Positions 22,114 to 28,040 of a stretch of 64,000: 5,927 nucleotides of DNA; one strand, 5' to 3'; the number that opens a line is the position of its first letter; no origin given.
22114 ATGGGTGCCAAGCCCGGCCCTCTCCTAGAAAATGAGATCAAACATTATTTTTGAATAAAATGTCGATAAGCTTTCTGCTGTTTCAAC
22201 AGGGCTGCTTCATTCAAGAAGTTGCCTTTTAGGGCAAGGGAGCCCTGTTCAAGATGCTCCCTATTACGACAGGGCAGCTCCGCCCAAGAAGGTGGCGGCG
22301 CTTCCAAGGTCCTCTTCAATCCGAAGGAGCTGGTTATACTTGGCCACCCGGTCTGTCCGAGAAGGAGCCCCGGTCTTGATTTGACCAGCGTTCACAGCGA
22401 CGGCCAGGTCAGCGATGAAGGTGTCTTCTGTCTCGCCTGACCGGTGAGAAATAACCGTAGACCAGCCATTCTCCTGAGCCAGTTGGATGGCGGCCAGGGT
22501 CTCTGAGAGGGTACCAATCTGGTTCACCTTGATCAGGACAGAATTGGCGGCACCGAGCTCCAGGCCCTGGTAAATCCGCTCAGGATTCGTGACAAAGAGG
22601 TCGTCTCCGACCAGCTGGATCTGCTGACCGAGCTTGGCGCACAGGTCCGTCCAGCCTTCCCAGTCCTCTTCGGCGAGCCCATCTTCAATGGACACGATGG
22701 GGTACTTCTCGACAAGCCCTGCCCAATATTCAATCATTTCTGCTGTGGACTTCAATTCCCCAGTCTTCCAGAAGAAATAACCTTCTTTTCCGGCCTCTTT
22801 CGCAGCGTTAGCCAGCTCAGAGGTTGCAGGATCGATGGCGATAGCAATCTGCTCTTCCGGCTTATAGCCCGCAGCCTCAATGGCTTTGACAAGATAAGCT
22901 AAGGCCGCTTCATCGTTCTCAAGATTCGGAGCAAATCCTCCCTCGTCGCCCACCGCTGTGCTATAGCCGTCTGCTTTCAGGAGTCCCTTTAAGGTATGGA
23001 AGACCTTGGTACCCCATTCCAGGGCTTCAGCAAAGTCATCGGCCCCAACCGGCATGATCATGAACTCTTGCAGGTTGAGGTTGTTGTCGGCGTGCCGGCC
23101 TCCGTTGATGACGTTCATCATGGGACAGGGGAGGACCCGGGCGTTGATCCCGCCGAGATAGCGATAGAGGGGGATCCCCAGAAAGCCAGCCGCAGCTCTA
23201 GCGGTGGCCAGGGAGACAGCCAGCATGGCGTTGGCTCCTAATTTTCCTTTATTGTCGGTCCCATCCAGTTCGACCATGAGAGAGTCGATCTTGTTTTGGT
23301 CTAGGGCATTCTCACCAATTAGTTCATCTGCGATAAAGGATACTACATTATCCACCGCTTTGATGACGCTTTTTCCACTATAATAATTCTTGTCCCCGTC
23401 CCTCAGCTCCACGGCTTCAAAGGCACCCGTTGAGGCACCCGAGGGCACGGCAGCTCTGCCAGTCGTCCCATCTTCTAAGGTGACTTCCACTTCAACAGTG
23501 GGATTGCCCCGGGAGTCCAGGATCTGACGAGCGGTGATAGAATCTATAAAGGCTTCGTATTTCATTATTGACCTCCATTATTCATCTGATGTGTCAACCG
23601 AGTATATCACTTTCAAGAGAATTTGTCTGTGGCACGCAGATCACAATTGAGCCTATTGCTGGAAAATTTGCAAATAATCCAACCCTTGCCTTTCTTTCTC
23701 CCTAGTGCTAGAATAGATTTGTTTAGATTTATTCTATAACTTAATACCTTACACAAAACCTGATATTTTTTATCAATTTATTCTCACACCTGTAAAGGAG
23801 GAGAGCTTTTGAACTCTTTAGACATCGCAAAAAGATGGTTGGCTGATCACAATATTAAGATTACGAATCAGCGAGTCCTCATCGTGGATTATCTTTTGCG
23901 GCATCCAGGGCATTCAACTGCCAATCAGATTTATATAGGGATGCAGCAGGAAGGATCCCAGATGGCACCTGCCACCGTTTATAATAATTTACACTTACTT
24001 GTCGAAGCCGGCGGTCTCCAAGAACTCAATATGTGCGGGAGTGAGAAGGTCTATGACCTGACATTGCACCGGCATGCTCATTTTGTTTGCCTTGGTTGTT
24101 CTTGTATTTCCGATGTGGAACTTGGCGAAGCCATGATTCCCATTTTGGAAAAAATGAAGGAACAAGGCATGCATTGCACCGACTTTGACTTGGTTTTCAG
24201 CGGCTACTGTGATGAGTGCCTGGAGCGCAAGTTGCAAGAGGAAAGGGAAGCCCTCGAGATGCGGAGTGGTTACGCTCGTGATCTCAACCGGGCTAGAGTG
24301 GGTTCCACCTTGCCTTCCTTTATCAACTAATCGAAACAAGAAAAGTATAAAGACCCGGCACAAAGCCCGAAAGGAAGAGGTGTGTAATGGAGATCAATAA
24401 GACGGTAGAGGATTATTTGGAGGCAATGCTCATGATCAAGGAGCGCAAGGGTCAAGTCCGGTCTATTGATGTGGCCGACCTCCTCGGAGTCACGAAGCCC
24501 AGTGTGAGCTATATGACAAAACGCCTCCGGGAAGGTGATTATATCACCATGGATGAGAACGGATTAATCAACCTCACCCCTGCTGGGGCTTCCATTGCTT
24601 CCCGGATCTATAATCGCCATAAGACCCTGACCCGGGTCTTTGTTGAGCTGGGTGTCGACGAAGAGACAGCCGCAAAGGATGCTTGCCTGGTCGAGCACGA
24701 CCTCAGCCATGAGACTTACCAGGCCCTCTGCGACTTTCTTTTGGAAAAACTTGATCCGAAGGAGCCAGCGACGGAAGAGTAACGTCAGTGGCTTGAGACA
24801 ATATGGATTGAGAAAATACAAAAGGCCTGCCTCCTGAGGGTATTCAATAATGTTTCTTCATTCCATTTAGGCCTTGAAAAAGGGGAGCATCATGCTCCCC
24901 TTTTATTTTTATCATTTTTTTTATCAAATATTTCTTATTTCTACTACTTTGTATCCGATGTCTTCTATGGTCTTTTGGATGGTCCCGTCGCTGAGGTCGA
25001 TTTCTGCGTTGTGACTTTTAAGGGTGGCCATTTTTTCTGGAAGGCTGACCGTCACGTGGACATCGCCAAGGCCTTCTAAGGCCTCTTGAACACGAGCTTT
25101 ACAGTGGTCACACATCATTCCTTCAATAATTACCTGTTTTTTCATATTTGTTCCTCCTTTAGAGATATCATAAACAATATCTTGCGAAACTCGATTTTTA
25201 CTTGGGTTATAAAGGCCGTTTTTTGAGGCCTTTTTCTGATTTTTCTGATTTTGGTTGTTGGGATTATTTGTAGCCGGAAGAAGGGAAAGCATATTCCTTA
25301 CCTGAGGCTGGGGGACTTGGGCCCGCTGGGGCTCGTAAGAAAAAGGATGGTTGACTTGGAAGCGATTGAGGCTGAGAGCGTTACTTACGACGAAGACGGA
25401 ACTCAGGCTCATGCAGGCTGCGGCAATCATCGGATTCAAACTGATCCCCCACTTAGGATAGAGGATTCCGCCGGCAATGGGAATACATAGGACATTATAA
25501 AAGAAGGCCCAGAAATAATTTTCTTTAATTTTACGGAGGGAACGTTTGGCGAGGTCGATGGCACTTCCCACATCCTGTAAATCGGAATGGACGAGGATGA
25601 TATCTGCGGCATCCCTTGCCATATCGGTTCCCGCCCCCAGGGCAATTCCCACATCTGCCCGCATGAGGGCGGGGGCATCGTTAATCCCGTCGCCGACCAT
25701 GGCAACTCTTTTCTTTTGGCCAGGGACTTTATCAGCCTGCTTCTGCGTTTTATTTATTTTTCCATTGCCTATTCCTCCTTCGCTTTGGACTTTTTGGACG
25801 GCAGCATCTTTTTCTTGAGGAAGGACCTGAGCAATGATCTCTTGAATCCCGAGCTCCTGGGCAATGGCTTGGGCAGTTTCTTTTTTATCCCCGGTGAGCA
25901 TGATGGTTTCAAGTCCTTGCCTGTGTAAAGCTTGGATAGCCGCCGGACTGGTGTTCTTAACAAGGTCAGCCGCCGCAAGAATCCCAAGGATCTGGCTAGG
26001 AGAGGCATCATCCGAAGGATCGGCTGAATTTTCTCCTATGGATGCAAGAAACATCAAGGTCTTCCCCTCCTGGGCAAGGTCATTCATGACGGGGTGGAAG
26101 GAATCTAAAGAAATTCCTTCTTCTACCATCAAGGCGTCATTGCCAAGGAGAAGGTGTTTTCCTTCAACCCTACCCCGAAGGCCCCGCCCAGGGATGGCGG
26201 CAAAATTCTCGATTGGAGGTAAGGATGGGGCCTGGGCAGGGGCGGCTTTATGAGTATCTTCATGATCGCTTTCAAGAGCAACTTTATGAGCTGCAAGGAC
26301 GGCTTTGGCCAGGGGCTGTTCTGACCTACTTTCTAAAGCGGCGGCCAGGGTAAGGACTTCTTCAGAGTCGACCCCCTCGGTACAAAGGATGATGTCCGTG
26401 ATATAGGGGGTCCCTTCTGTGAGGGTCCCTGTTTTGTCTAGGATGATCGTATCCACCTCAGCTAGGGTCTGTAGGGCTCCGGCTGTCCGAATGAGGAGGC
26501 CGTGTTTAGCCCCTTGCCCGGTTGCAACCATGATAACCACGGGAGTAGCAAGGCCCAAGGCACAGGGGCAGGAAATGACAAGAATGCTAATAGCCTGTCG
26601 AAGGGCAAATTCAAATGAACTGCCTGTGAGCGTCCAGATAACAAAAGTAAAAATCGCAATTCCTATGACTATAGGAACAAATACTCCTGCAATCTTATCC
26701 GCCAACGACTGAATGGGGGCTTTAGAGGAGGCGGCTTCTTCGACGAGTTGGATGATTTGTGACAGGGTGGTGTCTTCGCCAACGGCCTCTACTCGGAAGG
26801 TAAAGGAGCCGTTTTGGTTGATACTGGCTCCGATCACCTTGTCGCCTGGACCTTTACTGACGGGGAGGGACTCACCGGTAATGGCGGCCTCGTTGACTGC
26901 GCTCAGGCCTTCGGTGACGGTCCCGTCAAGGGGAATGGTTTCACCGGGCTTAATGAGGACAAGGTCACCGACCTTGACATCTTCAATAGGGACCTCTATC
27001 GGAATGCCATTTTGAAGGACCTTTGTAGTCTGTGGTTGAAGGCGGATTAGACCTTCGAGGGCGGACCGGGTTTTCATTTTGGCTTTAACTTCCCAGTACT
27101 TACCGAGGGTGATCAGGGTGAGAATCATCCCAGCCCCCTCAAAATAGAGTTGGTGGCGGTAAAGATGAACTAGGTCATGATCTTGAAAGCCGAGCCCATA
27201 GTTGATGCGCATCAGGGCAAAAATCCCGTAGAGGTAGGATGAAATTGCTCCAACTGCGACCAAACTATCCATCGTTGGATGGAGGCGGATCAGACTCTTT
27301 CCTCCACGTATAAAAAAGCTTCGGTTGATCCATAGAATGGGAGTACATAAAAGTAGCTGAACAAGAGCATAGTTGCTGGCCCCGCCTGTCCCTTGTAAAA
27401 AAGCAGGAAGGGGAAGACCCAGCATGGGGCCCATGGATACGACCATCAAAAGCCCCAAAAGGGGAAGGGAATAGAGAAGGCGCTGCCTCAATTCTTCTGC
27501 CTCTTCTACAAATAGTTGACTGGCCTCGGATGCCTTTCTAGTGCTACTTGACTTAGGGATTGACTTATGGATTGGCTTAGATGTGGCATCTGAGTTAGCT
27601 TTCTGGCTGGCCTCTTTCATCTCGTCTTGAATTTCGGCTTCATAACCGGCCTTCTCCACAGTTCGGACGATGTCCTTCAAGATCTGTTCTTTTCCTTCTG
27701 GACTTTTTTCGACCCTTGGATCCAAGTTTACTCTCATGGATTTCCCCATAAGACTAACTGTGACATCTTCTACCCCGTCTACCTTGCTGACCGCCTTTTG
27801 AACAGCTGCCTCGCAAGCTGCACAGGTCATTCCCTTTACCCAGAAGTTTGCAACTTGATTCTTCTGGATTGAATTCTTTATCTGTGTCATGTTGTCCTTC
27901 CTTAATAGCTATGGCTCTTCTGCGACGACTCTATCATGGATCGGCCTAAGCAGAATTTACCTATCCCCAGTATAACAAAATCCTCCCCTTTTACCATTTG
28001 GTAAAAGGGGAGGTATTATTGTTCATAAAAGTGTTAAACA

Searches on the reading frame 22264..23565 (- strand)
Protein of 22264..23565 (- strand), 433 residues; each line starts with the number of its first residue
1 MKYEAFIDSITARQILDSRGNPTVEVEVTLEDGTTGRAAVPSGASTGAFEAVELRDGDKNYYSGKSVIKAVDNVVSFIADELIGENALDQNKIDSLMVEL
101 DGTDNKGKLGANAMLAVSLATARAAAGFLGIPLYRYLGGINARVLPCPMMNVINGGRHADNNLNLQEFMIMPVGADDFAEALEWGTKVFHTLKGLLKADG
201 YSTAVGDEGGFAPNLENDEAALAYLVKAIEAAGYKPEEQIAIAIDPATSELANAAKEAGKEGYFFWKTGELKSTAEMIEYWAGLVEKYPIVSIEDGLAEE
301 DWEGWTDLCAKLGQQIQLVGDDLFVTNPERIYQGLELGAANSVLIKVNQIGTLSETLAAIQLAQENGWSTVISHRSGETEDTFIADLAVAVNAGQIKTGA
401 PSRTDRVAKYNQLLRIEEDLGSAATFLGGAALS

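Call 9: search_protein_families(library=pfam, proteins=[window:22264-23565:-])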
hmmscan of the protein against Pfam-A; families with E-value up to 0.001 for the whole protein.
window:22264-23565:- (433 aa): 4 families
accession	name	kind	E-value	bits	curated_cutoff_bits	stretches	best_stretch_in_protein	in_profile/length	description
PF00113.28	Enolase_C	-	2e-121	405.3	21.5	1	143-429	2-290/296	Enolase, C-terminal TIM barrel domain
PF03952.21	Enolase_N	-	5.6e-58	195.2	35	1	7-137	1-131/131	Enolase, N-terminal domain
PF13378.12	MR_MLE_C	-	3.9e-05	23.9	29.4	1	276-392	59-170/219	Enolase C-terminal domain-like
PF07476.17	MAAL_C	-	0.00022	20.9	27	1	310-396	134-221/249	Methylaspartate ammonia-lyase C-terminus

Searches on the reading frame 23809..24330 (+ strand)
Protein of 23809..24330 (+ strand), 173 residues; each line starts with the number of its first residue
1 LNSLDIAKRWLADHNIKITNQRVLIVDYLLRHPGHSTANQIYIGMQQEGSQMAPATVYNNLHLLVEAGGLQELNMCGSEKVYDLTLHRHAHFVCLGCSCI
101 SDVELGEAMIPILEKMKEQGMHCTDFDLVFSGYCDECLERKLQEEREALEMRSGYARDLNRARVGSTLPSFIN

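Call 10: search_protein_families(library=pfam, proteins=[window:23809-24330:+])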
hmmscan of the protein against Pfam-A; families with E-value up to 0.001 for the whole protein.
window:23809-24330:+ (173 aa): 1 family
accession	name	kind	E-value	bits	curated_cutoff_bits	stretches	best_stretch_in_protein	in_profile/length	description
PF01475.25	FUR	-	2.7e-22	79.6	23.1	1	15-129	3-119/121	Ferric uptake regulator family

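Call 58: search_protein_families(library=ncbifam, proteins=[window:23809-24330:+], max_evalue=0.00001)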
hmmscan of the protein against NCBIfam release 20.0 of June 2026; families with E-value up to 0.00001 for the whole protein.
window:23809-24330:+ (173 aa): 10 families
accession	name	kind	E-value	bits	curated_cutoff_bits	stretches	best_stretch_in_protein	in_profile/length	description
NF052545.1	TransRegPerRClab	equivalog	3.7e-21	75.6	180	1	10-139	7-136/138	transcriptional regulator PerR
NF045677.1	FeRespRegIrr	equivalog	1.1e-15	57.9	170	1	9-129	2-122/127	Fur family transcriptional regulator Irr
NF051892.1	TransRegFurBacil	equivalog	1.7e-15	57.4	220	1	3-141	4-147/149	ferric iron uptake transcriptional regulator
NF045678.1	TransRegIrrA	equivalog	2.1e-14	53.6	150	1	7-129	9-131/138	iron response transcriptional regulator IrrA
NF047462.1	FUR_perox_PerRA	exception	1.2e-13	51.8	200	1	3-119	4-121/142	peroxide-responsive transcriptional repressor PerRA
NF047406.1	TransRegPerRTherm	equivalog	2.9e-13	50.2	200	1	17-139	5-127/130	manganese-dependent transcriptional regulator PerR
NF047461.1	FUR_perox_PerRB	exception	2.5e-12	46.9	250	1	6-132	17-140/143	peroxide-responsive transcriptional repressor PerRB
NF006999.0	PRK09462.1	equivalog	3.2e-10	39.8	146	1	11-139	8-140/148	ferric iron uptake transcriptional regulator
NF008646.0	PRK11639.1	equivalog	4.6e-08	32.9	167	1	7-147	13-156/171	zinc uptake transcriptional repressor Zur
NF051891.1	TransRegFurHelico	equivalog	1e-06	28.7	200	1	9-139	16-147/148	ferric iron uptake transcriptional regulator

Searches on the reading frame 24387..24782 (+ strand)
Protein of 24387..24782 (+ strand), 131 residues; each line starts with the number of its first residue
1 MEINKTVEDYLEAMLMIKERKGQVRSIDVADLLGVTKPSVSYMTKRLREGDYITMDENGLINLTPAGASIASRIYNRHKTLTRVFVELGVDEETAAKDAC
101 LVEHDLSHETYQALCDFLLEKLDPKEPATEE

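Call 10: search_protein_families(library=pfam, proteins=[window:24387-24782:+])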
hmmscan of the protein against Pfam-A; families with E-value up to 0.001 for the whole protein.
window:24387-24782:+ (131 aa): 5 families
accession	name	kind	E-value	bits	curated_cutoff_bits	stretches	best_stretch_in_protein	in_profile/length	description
PF02742.21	Fe_dep_repr_C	-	2.4e-13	50.3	27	1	64-118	1-56/70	Iron dependent repressor, metal binding and dimerisation domain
PF01325.25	Fe_dep_repress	-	2e-10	41.2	26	1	5-55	4-54/60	Iron dependent repressor, N-terminal DNA binding domain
PF12802.13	MarR_2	-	0.00015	22.3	27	1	15-54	12-51/61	MarR family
PF24034.1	DUF7343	-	0.00043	20.5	27.6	1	13-63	8-58/62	Domain of unknown function (DUF7343)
PF13463.12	HTH_27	-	0.00084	20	22.2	0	14-67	9-68/68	Winged helix DNA-binding domain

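Call 58: search_protein_families(library=ncbifam, proteins=[window:24387-24782:+], max_evalue=0.00001)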
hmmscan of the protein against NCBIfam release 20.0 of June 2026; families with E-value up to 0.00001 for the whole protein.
window:24387-24782:+ (131 aa): 4 families
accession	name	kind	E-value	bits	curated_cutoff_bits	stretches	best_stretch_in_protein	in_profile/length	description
NF008273.0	PRK11050.1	equivalog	2.2e-26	92.4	153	1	5-120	36-151/156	manganese-binding transcriptional regulator MntR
NF003025.0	PRK03902.1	equivalog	2.3e-19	69.8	138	1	5-117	4-116/142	transcriptional regulator MntR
NF047407.1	TransRegMntRTherm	equivalog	5.4e-07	29.5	350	1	5-118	8-128/227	manganese-dependent transcriptional regulator MntR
NF053665.1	TransRegDtxRActin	equivalog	7.8e-06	25.5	290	1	5-118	6-120/233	iron-dependent transcriptional repressor DtxR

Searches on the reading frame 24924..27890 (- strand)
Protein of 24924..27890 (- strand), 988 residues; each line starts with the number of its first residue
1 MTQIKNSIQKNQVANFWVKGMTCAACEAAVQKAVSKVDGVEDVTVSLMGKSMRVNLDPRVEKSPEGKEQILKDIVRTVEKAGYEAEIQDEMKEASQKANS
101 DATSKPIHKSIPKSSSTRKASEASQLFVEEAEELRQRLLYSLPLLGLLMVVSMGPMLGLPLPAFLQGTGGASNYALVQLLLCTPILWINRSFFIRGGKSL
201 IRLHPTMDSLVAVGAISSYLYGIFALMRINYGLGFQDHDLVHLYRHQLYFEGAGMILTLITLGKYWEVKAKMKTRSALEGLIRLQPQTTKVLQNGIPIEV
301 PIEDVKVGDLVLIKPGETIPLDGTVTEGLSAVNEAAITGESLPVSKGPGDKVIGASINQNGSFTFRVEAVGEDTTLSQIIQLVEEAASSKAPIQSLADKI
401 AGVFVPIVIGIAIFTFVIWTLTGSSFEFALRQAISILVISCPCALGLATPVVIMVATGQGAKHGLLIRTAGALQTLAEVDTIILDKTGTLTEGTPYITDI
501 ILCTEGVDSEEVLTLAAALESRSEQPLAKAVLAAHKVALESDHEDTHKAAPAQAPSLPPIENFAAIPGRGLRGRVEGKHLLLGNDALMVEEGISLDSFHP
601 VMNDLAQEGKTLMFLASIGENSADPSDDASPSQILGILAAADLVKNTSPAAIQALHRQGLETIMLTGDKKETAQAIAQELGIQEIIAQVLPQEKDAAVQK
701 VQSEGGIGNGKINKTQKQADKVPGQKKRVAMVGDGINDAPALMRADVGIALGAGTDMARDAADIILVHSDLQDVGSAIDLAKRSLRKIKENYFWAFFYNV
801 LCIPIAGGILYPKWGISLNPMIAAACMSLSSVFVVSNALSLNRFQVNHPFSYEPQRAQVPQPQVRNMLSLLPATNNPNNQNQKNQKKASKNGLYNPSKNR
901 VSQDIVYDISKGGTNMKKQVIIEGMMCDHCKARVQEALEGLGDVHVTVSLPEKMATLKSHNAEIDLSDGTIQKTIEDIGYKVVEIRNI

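Call 9: search_protein_families(library=pfam, proteins=[window:24924-27890:-])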
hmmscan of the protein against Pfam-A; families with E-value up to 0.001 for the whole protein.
window:24924-27890:- (988 aa): 6 families
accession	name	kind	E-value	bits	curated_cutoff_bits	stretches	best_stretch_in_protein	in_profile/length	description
PF00122.25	E1-E2_ATPase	-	3.6e-59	199.8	28.1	1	284-463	2-181/181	E1-E2 ATPase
PF00702.32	Hydrolase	-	2.3e-28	100.3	26.4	1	479-745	1-190/191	haloacid dehalogenase-like hydrolase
PF00403.32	HMA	-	1.7e-27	96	24.8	2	16-84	2-62/62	Heavy-metal-associated domain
PF12710.13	HAD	-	2.5e-07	31.8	27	1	649-742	88-188/189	haloacid dehalogenase-like hydrolase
PF08282.18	Hydrolase_3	-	2.3e-05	24.7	20.9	1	711-769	188-246/255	haloacid dehalogenase-like hydrolase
PF19803.4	DUF6286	-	0.00036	21.4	35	0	20-84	34-98/108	Family of unknown function (DUF6286)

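Call 58: search_protein_families(library=ncbifam, proteins=[window:24924-27890:-], max_evalue=0.00001)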
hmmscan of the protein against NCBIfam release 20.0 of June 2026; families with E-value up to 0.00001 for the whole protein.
window:24924-27890:- (988 aa): 31 families (the best 25 are shown)
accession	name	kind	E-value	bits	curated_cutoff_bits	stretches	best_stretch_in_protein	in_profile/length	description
TIGR01525.1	ATPase-IB_hvy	subfamily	7e-176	586.4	346.25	1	207-841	1-560/560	heavy metal translocating P-type ATPase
NF007952.0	PRK10671.1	equivalog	1.1e-167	559.7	1316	2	187-845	236-835/838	copper-exporting P-type ATPase CopA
TIGR01511.1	ATPase-IB1_Cu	subfamily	3.6e-165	550.9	397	3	243-536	36-313/542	copper-translocating P-type ATPase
TIGR01512.1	ATPase-IB2_Cd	subfamily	4e-111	372.1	313.5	3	249-537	18-285/494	cadmium family heavy metal-translocating P-type ATPase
NF008262.1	PRK11033.1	equivalog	9.7e-103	345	1005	1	253-792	198-685/731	zinc/cadmium/mercury/lead-transporting ATPase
NF033775.1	P_type_ZntA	exception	7.2e-84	282.4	1240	1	253-793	203-687/732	Zn(II)/Cd(II)/Pb(II) translocating P-type ATPase ZntA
TIGR01494.1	ATPase_P-type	subfamily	1.1e-82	278.1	62.3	3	255-505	1-237/478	HAD-IC family P-type ATPase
TIGR01647.1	ATPase-IIIA_H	equivalog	6.2e-58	196.6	615.5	1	271-790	76-598/755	plasma-membrane proton-efflux P-type ATPase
TIGR01497.1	kdpB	equivalog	3.7e-47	160.8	527.9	2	289-548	108-368/675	potassium-transporting ATPase subunit KdpB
TIGR01517.1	ATPase-IIB_Ca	equivalog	1e-41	143.1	507.05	2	285-523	154-402/882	calcium-translocating P-type ATPase, PMCA-type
NF010609.0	PRK14010.1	equivalog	1.6e-36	125.8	1323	2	255-502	72-321/673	K(+)-transporting ATPase subunit B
TIGR01116.1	ATPase-IIA1_Ca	equivalog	1.7e-34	119.1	703.4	2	632-779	455-596/799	calcium-translocating P-type ATPase, SERCA-type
TIGR01522.1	ATPase-IIA2_Ca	equivalog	6.3e-33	113.6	798.3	2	635-789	492-651/854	calcium-transporting P-type ATPase, PMR1-type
TIGR01523.1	ATPase-IID_K-Na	equivalog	3.1e-29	101.2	645.05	2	725-790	690-756/997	potassium/sodium efflux P-type ATPase, fungal-type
NF011702.0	PRK15122.1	subfamily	4.3e-29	101.1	975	1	627-772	538-687/907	magnesium-translocating P-type ATPase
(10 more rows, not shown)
